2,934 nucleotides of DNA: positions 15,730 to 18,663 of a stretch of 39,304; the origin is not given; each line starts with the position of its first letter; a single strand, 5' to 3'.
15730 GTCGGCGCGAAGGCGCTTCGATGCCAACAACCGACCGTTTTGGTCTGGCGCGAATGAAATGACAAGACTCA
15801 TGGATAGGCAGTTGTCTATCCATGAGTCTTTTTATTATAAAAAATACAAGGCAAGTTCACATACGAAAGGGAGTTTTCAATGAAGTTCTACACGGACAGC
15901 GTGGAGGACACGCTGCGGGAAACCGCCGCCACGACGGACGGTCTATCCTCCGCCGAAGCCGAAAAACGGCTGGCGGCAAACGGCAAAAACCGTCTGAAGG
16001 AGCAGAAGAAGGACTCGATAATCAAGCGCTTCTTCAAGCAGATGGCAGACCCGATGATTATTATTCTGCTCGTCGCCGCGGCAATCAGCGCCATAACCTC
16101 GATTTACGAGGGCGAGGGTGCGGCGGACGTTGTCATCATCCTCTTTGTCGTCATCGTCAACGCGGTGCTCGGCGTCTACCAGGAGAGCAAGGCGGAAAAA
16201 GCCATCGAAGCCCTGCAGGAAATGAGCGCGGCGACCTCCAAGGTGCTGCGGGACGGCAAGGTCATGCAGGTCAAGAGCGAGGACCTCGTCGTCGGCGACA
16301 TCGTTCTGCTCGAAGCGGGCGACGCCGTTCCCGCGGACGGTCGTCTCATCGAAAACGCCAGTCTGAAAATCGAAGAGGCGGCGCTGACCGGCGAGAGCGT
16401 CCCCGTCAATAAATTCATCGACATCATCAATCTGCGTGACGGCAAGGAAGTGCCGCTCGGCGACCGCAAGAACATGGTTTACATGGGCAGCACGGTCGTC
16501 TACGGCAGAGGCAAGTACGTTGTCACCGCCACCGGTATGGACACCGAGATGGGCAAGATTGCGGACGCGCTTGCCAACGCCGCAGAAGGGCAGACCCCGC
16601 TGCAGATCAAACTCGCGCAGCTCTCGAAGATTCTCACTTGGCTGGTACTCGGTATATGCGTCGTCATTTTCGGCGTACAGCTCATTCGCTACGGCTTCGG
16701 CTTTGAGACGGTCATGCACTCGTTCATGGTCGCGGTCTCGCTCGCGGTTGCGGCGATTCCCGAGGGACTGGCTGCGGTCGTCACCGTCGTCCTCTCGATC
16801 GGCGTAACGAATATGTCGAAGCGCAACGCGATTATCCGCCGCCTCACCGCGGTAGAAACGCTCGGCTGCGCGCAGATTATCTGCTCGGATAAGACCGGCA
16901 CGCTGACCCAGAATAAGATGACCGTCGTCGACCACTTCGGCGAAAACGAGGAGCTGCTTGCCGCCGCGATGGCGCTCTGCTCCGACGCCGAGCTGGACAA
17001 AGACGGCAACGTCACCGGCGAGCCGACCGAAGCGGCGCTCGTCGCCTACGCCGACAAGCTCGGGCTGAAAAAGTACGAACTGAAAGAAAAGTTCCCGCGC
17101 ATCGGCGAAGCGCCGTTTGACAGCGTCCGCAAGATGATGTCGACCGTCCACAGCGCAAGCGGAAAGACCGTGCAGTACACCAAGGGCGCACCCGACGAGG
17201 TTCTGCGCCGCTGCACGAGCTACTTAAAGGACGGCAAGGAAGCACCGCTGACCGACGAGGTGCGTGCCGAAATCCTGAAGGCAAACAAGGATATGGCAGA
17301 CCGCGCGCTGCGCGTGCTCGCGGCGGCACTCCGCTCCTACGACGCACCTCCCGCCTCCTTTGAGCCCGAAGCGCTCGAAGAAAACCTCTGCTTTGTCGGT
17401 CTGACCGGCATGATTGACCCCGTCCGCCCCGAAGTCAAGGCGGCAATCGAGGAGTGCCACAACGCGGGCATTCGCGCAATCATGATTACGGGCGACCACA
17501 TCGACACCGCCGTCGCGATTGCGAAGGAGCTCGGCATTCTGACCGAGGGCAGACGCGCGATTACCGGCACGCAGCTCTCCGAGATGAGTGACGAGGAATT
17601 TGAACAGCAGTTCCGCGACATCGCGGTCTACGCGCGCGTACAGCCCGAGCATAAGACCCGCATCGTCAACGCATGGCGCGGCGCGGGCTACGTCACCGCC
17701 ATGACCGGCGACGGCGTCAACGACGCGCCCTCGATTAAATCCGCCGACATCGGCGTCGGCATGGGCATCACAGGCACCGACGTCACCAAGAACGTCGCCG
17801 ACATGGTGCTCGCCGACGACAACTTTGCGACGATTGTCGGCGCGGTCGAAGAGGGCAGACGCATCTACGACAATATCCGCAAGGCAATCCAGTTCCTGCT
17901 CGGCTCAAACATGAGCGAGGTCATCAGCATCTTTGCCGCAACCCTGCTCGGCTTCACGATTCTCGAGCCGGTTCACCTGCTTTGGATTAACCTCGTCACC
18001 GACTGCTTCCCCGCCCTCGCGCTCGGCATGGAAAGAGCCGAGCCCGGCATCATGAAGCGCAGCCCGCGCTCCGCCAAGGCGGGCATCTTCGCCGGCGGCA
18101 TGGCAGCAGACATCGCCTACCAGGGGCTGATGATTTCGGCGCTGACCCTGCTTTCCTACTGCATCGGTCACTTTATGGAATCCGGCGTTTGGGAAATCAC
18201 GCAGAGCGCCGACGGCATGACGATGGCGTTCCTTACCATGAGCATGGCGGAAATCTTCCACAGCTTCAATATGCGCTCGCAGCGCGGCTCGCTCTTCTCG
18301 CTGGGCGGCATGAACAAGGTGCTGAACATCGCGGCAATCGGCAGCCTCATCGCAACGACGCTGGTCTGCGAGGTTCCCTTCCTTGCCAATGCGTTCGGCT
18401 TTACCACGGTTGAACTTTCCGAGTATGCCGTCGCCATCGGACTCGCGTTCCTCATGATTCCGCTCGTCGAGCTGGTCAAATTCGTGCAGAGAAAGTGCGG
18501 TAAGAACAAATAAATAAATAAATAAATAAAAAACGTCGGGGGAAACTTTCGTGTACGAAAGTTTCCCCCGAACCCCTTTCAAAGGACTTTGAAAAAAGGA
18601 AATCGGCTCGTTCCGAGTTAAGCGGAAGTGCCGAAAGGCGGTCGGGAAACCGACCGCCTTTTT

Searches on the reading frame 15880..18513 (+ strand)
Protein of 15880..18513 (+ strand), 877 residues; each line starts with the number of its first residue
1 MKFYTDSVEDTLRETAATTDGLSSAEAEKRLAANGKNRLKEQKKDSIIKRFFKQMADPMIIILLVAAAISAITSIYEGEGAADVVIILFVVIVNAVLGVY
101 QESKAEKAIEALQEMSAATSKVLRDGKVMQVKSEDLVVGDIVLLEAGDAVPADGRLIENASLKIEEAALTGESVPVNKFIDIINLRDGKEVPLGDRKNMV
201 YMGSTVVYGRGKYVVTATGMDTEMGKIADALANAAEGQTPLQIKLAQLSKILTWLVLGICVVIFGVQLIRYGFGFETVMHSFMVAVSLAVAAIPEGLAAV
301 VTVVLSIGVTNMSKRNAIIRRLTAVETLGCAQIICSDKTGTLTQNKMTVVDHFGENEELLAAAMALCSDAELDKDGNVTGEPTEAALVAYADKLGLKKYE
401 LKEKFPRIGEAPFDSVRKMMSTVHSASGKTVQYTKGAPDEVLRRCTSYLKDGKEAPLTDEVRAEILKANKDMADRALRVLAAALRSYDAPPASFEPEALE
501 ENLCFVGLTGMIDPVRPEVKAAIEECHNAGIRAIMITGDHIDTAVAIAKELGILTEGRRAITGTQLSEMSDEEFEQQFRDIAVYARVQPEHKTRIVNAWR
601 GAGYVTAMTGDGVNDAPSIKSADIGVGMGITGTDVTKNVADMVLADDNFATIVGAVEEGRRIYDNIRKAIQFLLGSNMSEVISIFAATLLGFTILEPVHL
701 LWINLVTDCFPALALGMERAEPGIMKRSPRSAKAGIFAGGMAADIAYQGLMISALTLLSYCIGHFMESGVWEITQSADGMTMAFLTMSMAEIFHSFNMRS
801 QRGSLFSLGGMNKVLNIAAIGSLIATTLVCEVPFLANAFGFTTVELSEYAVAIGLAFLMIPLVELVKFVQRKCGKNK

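Call 4: search_protein_families(library=pfam, proteins=[window:15880-18513:+], max_evalue=0.01)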
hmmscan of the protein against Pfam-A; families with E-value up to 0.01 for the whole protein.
window:15880-18513:+ (877 aa): 7 families
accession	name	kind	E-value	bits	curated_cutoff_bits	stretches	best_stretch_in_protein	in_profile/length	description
PF00122.25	E1-E2_ATPase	-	4.4e-57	193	28.1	1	114-315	1-181/181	E1-E2 ATPase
PF00689.26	Cation_ATPase_C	-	2.2e-48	164.8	27.3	1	693-869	2-175/175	Cation transporting ATPase, C-terminus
PF13246.12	Cation_ATPase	-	3.7e-22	78.6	21.7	1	365-448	1-91/91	Cation transport ATPase (P-type)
PF00690.31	Cation_ATPase_N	-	2.7e-20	72.2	20.4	1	4-70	2-69/69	Cation transporter/ATPase, N-terminus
PF00702.32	Hydrolase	-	1.4e-18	68.4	26.4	1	333-623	3-191/191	haloacid dehalogenase-like hydrolase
PF12710.13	HAD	-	0.0011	19.9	27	1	478-617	52-186/189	haloacid dehalogenase-like hydrolase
PF08282.18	Hydrolase_3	-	0.0058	16.8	20.9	0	606-649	206-248/255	haloacid dehalogenase-like hydrolase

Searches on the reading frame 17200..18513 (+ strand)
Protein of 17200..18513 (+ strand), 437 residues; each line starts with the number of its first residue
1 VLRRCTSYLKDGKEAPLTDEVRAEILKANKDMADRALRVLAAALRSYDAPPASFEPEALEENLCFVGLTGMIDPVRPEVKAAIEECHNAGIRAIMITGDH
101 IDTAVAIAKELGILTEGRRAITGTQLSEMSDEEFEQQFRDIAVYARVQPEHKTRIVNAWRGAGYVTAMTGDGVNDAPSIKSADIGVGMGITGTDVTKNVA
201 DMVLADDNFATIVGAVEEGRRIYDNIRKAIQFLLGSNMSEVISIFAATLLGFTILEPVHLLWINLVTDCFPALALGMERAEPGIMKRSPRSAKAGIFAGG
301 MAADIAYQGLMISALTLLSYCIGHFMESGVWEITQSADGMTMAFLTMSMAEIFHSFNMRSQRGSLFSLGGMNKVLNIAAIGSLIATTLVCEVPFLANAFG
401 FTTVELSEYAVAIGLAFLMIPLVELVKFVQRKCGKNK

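Call 63: find_homologous_proteins(query=window:17200-18513:+, max_evalue=1e-100)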
Query window:17200-18513:+ (437 aa): 3561 proteins with E <= 1e-100 among 8000 candidates; the best 120 are listed.
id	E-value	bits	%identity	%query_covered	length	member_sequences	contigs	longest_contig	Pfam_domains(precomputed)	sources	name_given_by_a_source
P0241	2.4e-239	813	86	99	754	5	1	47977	PF00702.33,PF13246.13,PF00689.27,PF00122.26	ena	-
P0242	7.9e-233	791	83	99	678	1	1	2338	PF00702.33,PF13246.13,PF00689.27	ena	-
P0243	7.2e-230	781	86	97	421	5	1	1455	PF00702.33,PF13246.13,PF00689.27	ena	-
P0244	2.3e-227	773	80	100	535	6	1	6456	PF00702.33,PF13246.13,PF00689.27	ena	-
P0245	6.0e-227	772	78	100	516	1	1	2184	PF00702.33,PF13246.13,PF00689.27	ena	-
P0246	4.8e-226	769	80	100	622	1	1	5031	PF00702.33,PF13246.13,PF00689.27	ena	-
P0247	5.5e-226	769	79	100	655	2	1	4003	PF00702.33,PF13246.13,PF00689.27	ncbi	-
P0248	1.1e-225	767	80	100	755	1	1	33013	PF00702.33,PF13246.13,PF00689.27,PF00122.26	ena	-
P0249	1.2e-224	764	79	99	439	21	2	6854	PF00702.33,PF13246.13,PF00689.27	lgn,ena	-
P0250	1.3e-224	764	80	100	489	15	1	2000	PF00702.33,PF13246.13,PF00689.27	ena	-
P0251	1.8e-224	763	80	99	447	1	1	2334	PF00702.33,PF13246.13,PF00689.27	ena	-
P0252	2.4e-224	763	80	100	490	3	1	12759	PF00702.33,PF13246.13,PF00689.27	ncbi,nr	ncbi:MAG: cation-translocating P-type ATPase, partial [Clostridia bacterium]|nr:cation-translocating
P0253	2.9e-224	763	79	99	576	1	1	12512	PF00702.33,PF13246.13,PF00689.27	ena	-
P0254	3.2e-224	763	79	99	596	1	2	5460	PF00702.33,PF13246.13,PF00689.27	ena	-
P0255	3.2e-224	763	79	99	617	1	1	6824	PF00702.33,PF13246.13,PF00689.27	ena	-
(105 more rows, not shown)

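Call 64: find_encoding_contigs(protein=P0241, flank=8000, max_places=2)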
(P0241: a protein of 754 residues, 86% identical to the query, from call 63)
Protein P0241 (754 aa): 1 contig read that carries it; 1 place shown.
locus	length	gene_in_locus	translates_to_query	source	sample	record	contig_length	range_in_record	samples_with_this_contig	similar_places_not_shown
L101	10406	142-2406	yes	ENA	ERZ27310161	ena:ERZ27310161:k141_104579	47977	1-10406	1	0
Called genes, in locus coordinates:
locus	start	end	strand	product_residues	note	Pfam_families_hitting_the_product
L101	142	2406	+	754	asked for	PF00122:E1-E2_ATPase, PF00702:Hydrolase, PF13246:Cation_ATPase, PF00689:Cation_ATPase_C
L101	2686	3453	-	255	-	PF00149:Metallophos, PF13277:YmdB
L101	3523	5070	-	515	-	PF12072:RNase_Y_N, PF00013:KH_1, PF22891:KH_PNO1_2nd (weak), PF08668:HDOD (weak), PF01966:HD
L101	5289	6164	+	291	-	PF08543:Phos_pyr_kin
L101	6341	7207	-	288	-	PF11392:AllH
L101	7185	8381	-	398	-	PF00871:Acetate_kinase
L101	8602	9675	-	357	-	PF13377:Peripla_BP_3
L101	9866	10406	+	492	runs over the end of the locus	PF01547:SBP_bac_1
